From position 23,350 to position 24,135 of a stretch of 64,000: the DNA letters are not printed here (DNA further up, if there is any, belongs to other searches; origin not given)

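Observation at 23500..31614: Possible self-contained surface-protein sorting locus: a minimal archaeosortase-like protein and a CPBP protease bracket two giant anchored cargo proteins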

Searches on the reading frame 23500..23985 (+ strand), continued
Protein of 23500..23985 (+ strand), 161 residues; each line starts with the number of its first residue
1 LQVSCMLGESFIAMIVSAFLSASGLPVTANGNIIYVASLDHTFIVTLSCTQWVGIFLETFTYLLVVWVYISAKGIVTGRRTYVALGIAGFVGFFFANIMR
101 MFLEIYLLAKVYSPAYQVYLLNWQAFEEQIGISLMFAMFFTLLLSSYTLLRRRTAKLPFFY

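Call 59: find_homologous_proteins(query=A2, max_evalue=10)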
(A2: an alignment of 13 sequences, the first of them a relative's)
Query A2 (13 sequences) (156 aa, profile of the alignment): 16 proteins with E <= 10 among 8000 candidates.
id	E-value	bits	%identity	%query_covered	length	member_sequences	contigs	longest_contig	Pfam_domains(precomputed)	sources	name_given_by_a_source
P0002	3.3e-66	240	84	99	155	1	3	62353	-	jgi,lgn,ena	-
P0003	1.7e-64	234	83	99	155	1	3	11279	-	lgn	-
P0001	2.5e-63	231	100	100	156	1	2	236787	-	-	-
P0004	1.1e-61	225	76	99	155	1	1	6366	-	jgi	jgi:hypothetical protein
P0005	6.5e-61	223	56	94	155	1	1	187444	PF09721.16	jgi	jgi:exosortase/archaeosortase family protein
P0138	3.6e-58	214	52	99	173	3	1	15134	PF09721.16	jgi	-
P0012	9.4e-49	183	34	65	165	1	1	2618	-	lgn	-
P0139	2.5e-47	179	48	94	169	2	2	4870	-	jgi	-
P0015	7.9e-44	167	27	74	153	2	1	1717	-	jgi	-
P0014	4.6e-42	161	28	93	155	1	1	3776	-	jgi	jgi:hypothetical protein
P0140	2.2e-37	146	29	65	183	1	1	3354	-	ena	-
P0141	1.1e-35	141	26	85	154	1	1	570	-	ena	-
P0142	6.5e-35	138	28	79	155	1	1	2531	-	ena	-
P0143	1.9e-33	133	29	91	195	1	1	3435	-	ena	-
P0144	4.6e-20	90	26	55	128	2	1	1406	-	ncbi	-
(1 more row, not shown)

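Call 60: fold_search(model_id=the predicted structure, library=pdb)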
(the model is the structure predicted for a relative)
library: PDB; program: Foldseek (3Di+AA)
matches with E <= 10: 91; with E <= 0.001: 0
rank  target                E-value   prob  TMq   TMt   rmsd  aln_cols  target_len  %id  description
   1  6n2d_a                8.8e-01  0.05  0.17  0.15  14.9       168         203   16  Bacillus PS3 ATP synthase membrane region (released 2019-02-20)
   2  8q4h_C                2.0e+00  0.16  0.28  0.42   6.1        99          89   17  a membrane-bound menaquinol:organohalide oxidoreductase complex RDH complex (released 2023-10-18)
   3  4u9l_B                2.3e+00  0.09  0.28  0.25  10.0       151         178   15  Structure of a membrane protein (released 2014-12-03)
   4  2zy9_A                2.3e+00  0.08  0.28  0.12  11.1       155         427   16  Improved crystal structure of magnesium transporter MgtE (released 2009-12-01)
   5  7t6t_R                2.6e+00  0.06  0.18  0.12   9.4        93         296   14  Structure of the human FPR1-Gi complex with fMLFII (released 2022-03-30)
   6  8dbw_a                2.6e+00  0.04  0.21  0.15  12.2       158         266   18  E. coli ATP synthase imaged in 10mM MgATP State3 "down" Fo classified (released 2023-01-25)
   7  8b6l_G                2.8e+00  0.12  0.33  0.34   8.1       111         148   12  Subtomogram average of the human Sec61-TRAP-OSTA-translocon (released 2022-12-07)
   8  7njk_a                3.1e+00  0.08  0.31  0.23  10.7       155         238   12  Mycobacterium smegmatis ATP synthase state 1a (released 2021-10-27)
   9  6muv_h                3.1e+00  0.07  0.29  0.26  15.0       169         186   11  The structure of the Plasmodium falciparum 20S proteasome in complex with two PA28 activators (released 2019-08-07)
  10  4u9l_A                3.3e+00  0.07  0.28  0.25  10.0       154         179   18  Structure of a membrane protein (released 2014-12-03)
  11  9jk7_A                3.3e+00  0.06  0.20  0.12   9.3       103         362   17  Human VANGL2 hexamer (released 2024-12-25)
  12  2zy9_B                3.3e+00  0.06  0.25  0.11  11.1       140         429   15  Improved crystal structure of magnesium transporter MgtE (released 2009-12-01)
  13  8yjp_A                3.5e+00  0.04  0.25  0.15  14.0       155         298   12  Cryo-EM structure of human apo GPR156 (released 2025-02-05)
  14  8j0s_a                3.7e+00  0.07  0.31  0.24  10.5       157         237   15  Cryo-EM structure of Mycobacterium tuberculosis ATP synthase in complex with bedaquiline(BDQ) (released 2024-05-22)
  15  6muv_c                3.7e+00  0.03  0.19  0.16  19.9       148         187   14  The structure of the Plasmodium falciparum 20S proteasome in complex with two PA28 activators (released 2019-08-07)
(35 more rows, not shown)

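Call 63: search_protein_families(library=pfam, proteins=[L041:1116-3209:-, L033:2345-4858:-, L001:10517-11698:-, L051:916-3222:-], max_evalue=0.01)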
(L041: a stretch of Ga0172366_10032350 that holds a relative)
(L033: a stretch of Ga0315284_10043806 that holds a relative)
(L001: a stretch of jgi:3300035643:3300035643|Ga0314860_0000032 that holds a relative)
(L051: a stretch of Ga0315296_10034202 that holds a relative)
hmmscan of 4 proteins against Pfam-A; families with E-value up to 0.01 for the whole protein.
L041:1116-3209:- (698 aa): 6 families
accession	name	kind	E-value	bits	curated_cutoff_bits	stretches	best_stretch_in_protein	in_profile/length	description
PF19077.6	Big_13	-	4.8e-06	27.4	27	0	277-303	71-98/102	Bacterial Ig-like domain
PF07889.17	DUF1664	-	0.00066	20.2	34.6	1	541-601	63-123/124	Protein of unknown function (DUF1664)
PF20677.3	Herpes_gp350_C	-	0.0017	19.1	27.7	1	342-415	56-128/132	Herpesvirus envelope glycoprotein gp350 N-terminal C domain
PF07495.19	Y_Y_Y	-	0.0051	17.1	26.6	0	277-307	34-64/65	Y_Y_Y domain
PF12537.13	GPHR_N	-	0.009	16.5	22.1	0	665-689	12-36/68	The Golgi pH Regulator (GPHR) Family N-terminal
PF13620.12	CarboxypepD_reg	-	0.0092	16.7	32.3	0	374-409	27-54/82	Carboxypeptidase regulatory-like domain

L033:2345-4858:- (838 aa): 1 family
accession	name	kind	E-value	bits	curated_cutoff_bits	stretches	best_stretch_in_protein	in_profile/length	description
PF01833.30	TIG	-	4.3e-08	33.5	20.9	1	379-415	6-45/84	IPT/TIG domain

L001:10517-11698:- (393 aa): 15 families
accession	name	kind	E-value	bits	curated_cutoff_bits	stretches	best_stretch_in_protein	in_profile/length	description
PF07889.17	DUF1664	-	2.2e-07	31.4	34.6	0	253-343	34-121/124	Protein of unknown function (DUF1664)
PF06009.19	Laminin_II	-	2.6e-07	31.1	33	1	252-350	2-96/138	Laminin Domain II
PF12795.12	MscS_porin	-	3.1e-05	24.1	34.4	0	169-255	78-165/238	Mechanosensitive ion channel porin domain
PF05531.17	NPV_P10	-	6.7e-05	23.7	29.8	0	292-343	8-62/75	Nucleopolyhedrovirus P10 protein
PF05377.16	FlaC_arch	-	8.9e-05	23.2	27.8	0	251-284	5-38/55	Flagella accessory protein C (FlaC)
PF09763.15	Sec3_CC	-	0.00022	21.5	27.1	0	300-349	19-68/133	Exocyst complex component Sec3, coiled-coil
PF23991.1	DUF7310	-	0.00026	21.9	40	0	223-267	22-65/83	Coiled-coil region of unknown function (DUF7310)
PF13166.12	AAA_13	-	0.00031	20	36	1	160-288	347-471/713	AAA domain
PF08651.15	DASH_Duo1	-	0.0013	19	25.4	0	248-281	9-42/74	DASH complex subunit Duo1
PF10842.14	DUF2642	-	0.0019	18.5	22.7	0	206-239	14-47/64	Protein of unknown function (DUF2642)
PF06419.17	COG6_N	-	0.0022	18.6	27.4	0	200-252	36-88/114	Conserved oligomeric complex COG6, N-terminal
PF04513.17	Baculo_PEP_C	-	0.0022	18.5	38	0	242-347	12-121/140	Baculovirus polyhedron envelope protein, PEP, C terminus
PF04108.17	ATG17_like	-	0.0026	17.7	43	0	170-325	124-277/355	Autophagy protein ATG17-like domain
PF24922.1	ACBP4_C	-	0.0069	17.1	31.2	0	290-340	5-55/105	Acyl-CoA-binding domain-containing protein 4-6, C-terminal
PF21121.2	Nup49_C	-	0.0091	17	28.5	0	255-295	10-50/87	Nucleoporin Nup49 C-terminal helical region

L051:916-3222:- (769 aa): 2 families
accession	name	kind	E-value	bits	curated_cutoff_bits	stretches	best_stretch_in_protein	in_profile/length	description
PF19077.6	Big_13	-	1.7e-05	25.7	27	1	308-345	60-98/102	Bacterial Ig-like domain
PF13750.12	Big_3_3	-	0.0017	18.5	27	0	317-348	116-147/157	Bacterial Ig-like domain (group 3)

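Call 64: search_protein_families(library=ncbifam, proteins=[L041:1116-3209:-, L001:10517-11698:-], max_evalue=1)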
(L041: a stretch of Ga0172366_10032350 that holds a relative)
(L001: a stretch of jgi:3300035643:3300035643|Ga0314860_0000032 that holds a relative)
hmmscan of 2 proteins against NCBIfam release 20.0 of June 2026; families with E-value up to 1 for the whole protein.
L041:1116-3209:- (698 aa): 6 families
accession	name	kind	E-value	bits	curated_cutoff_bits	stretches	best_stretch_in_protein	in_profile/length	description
NF011925.1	PRK15396.1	subfamily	0.0027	17.9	108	0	619-661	29-70/78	major outer membrane lipoprotein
NF058592.1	GxPGS_dom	subfamily_domain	0.0049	16.9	45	1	358-409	21-65/65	PGS family Ig-like domain-containing protein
TIGR04362.1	choice_anch_C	subfamily_domain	0.018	15.3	120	1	175-260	31-112/157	choice-of-anchor C family protein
NF033707.1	T9SS_sortase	equivalog_domain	0.037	11.6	420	1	277-312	960-995/1095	type IX secretion system sortase PorU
NF033510.3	Ca_tandemer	repeat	0.069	13.5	50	0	277-296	76-95/96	Ca2+-stabilized repeat-containing adhesin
NF045650.1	CD1247_Nterm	equivalog_domain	0.14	12.8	30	1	539-581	27-69/70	CD1247 N-terminal domain-containing protein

L001:10517-11698:- (393 aa): 27 families (the best 25 are shown)
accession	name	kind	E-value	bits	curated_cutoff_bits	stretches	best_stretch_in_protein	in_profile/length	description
NF040788.1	S-lay_SlaB_Mtsph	equivalog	3e-09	36.3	700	3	23-224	200-384/416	S-layer protein SlaB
TIGR02169.1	SMC_prok_A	equivalog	1.3e-08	33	729.4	1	160-349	236-482/1165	chromosome segregation protein SMC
TIGR04523.1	Mplasa_alph_rch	subfamily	6.4e-08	31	270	1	170-349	497-678/745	helix-rich protein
TIGR04320.1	Surf_Exclu_PgrA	domain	5.7e-07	29.2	70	2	209-286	225-310/360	SEC10/PgrA surface exclusion domain-containing protein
TIGR02168.1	SMC_prok_B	equivalog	1.9e-06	26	567.35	1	162-325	784-947/1181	chromosome segregation protein SMC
NF045487.1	ASRP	equivalog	2.8e-06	26.2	300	1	161-326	117-273/593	archaea-specific SMC-related protein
NF047709.1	RiPP_TigB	exception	2.9e-06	27.2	70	2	216-271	13-67/68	methyl-cyclopropylglycine-containing RiPP peptide TigB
NF038218.1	IcmG_DotF_IVB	equivalog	4.9e-06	26.4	200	1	234-291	119-176/266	type IVB secretion system protein IcmG/DotF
NF002244.0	PRK01156.1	equivalog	5.9e-06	24.7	847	1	157-319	577-733/895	DNA double-strand break repair ATPase Rad50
NF047516.1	LA_3659_fam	equivalog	1.6e-05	24.6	36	1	239-314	82-153/221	LA_3659 family protein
NF047514.1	SpiroCoCo_N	equivalog_domain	1.6e-05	24.6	75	1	239-314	82-153/221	SpiroCoCo family coiled-coil protein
NF047515.1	SpiroCoCo_C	equivalog_domain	9.5e-05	21.7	125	2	238-323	120-208/313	SpiroCoCo family coiled-coil protein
NF038350.1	taxis_HmpF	equivalog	0.00015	20.3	200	2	251-344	457-550/553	pilus motility taxis protein HmpF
NF052320.1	Cbp1_fam_LP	subfamily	0.00055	19.5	90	1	206-325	46-167/286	Cbp1 family collagen-binding glycoprotein adhesin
NF041034.1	Rad50_Sulf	equivalog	0.003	15.5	1000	1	171-314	554-696/872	DNA double-strand break repair ATPase Rad50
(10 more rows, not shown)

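Call 70: find_encoding_contigs(protein=P0014, flank=4000, max_places=1)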
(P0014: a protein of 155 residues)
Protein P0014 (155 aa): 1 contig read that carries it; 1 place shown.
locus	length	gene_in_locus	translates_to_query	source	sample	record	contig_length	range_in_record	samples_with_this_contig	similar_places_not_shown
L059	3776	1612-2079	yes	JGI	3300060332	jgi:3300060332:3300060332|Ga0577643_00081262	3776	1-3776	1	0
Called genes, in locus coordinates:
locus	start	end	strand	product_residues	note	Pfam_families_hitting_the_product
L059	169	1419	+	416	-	PF04513:Baculo_PEP_C (faint)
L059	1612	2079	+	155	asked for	-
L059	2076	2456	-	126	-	PF12773:DZR (weak), PF13240:Zn_Ribbon_1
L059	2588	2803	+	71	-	PF00797:Acetyltransf_2 (weak)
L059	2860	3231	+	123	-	-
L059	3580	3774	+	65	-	?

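Call 71: find_encoding_contigs(protein=P0143, flank=4000, max_places=1)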
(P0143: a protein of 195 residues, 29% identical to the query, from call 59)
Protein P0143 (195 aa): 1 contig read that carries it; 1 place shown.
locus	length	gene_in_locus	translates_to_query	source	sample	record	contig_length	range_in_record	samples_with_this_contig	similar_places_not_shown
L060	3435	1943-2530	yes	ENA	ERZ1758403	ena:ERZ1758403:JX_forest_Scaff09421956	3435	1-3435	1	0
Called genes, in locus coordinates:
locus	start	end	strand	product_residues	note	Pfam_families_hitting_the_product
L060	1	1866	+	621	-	?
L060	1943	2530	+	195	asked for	-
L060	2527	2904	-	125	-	PF17032:Zn_ribbon_15 (weak), PF12773:DZR (weak), PF13240:Zn_Ribbon_1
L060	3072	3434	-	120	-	?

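Call 73: search_protein_families(library=ncbifam, proteins=[L031:872-1318:+, L027:10001-10447:+, L033:1117-1554:+, L038:1426-1875:+, L045:308-745:+, L046:74-505:+, L012:850-1305:+, L017:10001-10465:+, L040:10001-10444:+, L030:586-1017:+], max_evalue=0.1)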
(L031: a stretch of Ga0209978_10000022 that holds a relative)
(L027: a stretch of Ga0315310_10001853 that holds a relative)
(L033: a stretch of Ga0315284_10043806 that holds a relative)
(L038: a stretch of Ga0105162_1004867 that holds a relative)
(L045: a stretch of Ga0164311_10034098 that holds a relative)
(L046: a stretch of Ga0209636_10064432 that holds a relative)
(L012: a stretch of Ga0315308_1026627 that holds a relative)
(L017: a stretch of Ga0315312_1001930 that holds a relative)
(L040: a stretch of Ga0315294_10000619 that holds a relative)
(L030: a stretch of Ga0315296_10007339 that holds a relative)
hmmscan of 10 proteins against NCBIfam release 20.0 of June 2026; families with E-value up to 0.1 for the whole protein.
L031:872-1318:+ (149 aa): 2 families
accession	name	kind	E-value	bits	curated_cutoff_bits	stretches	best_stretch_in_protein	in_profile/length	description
TIGR04178.1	exo_archaeo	signature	0.0033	17.7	23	1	52-135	14-89/97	exosortase/archaeosortase family protein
TIGR04293.1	archaeo_artF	exception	0.046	13.7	150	1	7-137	42-154/166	archaeosortase family protein ArtF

L027:10001-10447:+ (149 aa): 1 family
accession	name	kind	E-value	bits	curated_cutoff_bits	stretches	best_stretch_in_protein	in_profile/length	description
TIGR04178.1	exo_archaeo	signature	0.0054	17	23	1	52-136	14-90/97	exosortase/archaeosortase family protein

L033:1117-1554:+ (146 aa): 1 family
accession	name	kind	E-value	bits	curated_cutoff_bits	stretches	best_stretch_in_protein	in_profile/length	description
TIGR04178.1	exo_archaeo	signature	0.0086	16.4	23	1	37-140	3-95/97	exosortase/archaeosortase family protein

L038:1426-1875:+ (150 aa): 1 family
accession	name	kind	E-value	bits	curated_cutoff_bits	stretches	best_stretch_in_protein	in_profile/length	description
TIGR04293.1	archaeo_artF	exception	0.061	13.3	150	0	11-110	43-131/166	archaeosortase family protein ArtF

L045:308-745:+ (146 aa): 0 families

L046:74-505:+ (144 aa): 1 family
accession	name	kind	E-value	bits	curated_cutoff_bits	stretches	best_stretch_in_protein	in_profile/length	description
TIGR04178.1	exo_archaeo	signature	0.031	14.6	23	1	52-136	14-90/97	exosortase/archaeosortase family protein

L012:850-1305:+ (152 aa): 3 families
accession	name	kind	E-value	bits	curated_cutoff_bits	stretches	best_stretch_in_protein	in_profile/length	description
TIGR04293.1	archaeo_artF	exception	0.00041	20.4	150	1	9-140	41-153/166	archaeosortase family protein ArtF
TIGR04178.1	exo_archaeo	signature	0.035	14.4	23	1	54-139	13-89/97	exosortase/archaeosortase family protein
NF003958.0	PRK05454.2-1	equivalog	0.068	11.3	419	1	66-142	367-448/704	glucans biosynthesis glucosyltransferase MdoH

L017:10001-10465:+ (155 aa): 1 family
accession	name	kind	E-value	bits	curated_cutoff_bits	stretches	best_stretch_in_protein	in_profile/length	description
TIGR04178.1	exo_archaeo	signature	0.018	15.3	23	1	55-140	14-90/97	exosortase/archaeosortase family protein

L040:10001-10444:+ (148 aa): 2 families
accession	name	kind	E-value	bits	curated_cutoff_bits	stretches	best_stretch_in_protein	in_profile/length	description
TIGR04178.1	exo_archaeo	signature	0.014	15.7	23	1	49-143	9-95/97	exosortase/archaeosortase family protein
TIGR04293.1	archaeo_artF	exception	0.019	14.9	150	1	8-133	40-152/166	archaeosortase family protein ArtF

L030:586-1017:+ (144 aa): 1 family
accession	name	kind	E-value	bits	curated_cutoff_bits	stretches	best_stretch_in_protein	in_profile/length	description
TIGR04178.1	exo_archaeo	signature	0.00066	19.9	23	1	36-139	2-94/97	exosortase/archaeosortase family protein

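Call 74: search_protein_families(library=pfam, proteins=[L031:872-1318:+, L027:10001-10447:+, L033:1117-1554:+, L038:1426-1875:+, L045:308-745:+, L046:74-505:+, L012:850-1305:+, L017:10001-10465:+, L040:10001-10444:+, L030:586-1017:+], max_evalue=0.1)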
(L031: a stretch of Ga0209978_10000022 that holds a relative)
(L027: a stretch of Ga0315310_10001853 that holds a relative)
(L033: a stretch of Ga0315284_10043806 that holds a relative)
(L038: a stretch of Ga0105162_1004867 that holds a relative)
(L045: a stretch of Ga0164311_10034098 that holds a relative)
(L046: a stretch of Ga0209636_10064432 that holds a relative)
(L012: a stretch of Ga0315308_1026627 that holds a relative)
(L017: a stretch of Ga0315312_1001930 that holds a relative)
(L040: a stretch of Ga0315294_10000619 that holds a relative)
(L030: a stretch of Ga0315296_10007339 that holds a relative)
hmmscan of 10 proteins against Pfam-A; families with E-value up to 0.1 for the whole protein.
L031:872-1318:+ (149 aa): 1 family
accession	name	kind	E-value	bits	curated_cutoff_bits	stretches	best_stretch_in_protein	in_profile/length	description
PF09721.15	Exosortase_EpsH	-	0.0001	22.2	25.7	1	2-137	129-250/254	Transmembrane exosortase (Exosortase_EpsH)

L027:10001-10447:+ (149 aa): 0 families

L033:1117-1554:+ (146 aa): 1 family
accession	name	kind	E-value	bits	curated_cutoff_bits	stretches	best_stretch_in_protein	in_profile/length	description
PF13491.11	FtsK_4TM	-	0.024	14.7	23.1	1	41-142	58-160/171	4TM region of DNA translocase FtsK/SpoIIIE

L038:1426-1875:+ (150 aa): 1 family
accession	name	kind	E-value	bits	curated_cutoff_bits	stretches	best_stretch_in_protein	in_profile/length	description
PF13491.11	FtsK_4TM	-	0.063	13.4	23.1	1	44-100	58-113/171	4TM region of DNA translocase FtsK/SpoIIIE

L045:308-745:+ (146 aa): 0 families

L046:74-505:+ (144 aa): 0 families

L012:850-1305:+ (152 aa): 0 families

L017:10001-10465:+ (155 aa): 1 family
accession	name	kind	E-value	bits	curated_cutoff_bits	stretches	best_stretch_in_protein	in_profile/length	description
PF09721.15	Exosortase_EpsH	-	3e-05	24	25.7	1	4-138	128-248/254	Transmembrane exosortase (Exosortase_EpsH)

L040:10001-10444:+ (148 aa): 1 family
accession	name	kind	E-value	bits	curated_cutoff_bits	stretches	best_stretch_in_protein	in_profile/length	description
PF13491.11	FtsK_4TM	-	0.00082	19.5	23.1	1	44-142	58-157/171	4TM region of DNA translocase FtsK/SpoIIIE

L030:586-1017:+ (144 aa): 1 family
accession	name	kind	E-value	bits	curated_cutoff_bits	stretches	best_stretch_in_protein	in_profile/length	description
PF09721.15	Exosortase_EpsH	-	0.022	14.6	25.7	1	2-137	129-251/254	Transmembrane exosortase (Exosortase_EpsH)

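Call 78: search_solved_structures(query=L001:10517-11698:-, max_evalue=1)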
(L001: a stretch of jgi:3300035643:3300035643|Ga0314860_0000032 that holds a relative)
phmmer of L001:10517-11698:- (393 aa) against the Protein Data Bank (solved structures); distinct sequences matched with E-value up to 1: 28.
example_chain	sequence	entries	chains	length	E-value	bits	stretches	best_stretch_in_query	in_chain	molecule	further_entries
1wyy_A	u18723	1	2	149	2e-05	27.3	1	145-266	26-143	E2 Glycoprotein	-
6gao_A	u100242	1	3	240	0.00019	24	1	154-289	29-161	Outer capsid protein sigma-1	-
6gaj_A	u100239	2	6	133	0.00038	23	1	155-248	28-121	Outer capsid protein sigma-1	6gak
6gap_A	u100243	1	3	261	0.00081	21.9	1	149-269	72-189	Outer capsid protein sigma-1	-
8qox_B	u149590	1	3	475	0.0029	20.1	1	48-235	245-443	Conserved membrane protein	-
4lin_A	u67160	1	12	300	0.0061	19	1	157-277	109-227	Tail needle protein gp26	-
5bu8_A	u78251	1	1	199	0.014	17.9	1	190-332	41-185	DNA stabilization protein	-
5bu5_A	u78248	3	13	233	0.028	16.9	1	189-331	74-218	DNA stabilization protein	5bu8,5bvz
8j07_h1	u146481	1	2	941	0.11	15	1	169-294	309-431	Coiled-coil domain-containing protein 39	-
3o0z_A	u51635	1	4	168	0.15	14.5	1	238-349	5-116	Rho-associated protein kinase 1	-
7o97_A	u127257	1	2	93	0.22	13.9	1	219-278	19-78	hypothetical protein UY81_C0065G0003 from Candidatus Giovannonibacteria bacterium converte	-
6qp4_A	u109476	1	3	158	0.25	13.8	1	227-325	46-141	UspA1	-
9f5w_B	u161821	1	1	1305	0.26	13.7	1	162-320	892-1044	Structural maintenance of chromosomes protein 4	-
9ze4_N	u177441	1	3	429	0.27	13.6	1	201-290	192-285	Tip attachment protein J central straight fiber domain-containing protein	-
8afe_A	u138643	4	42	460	0.29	13.5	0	195-328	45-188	Crescentin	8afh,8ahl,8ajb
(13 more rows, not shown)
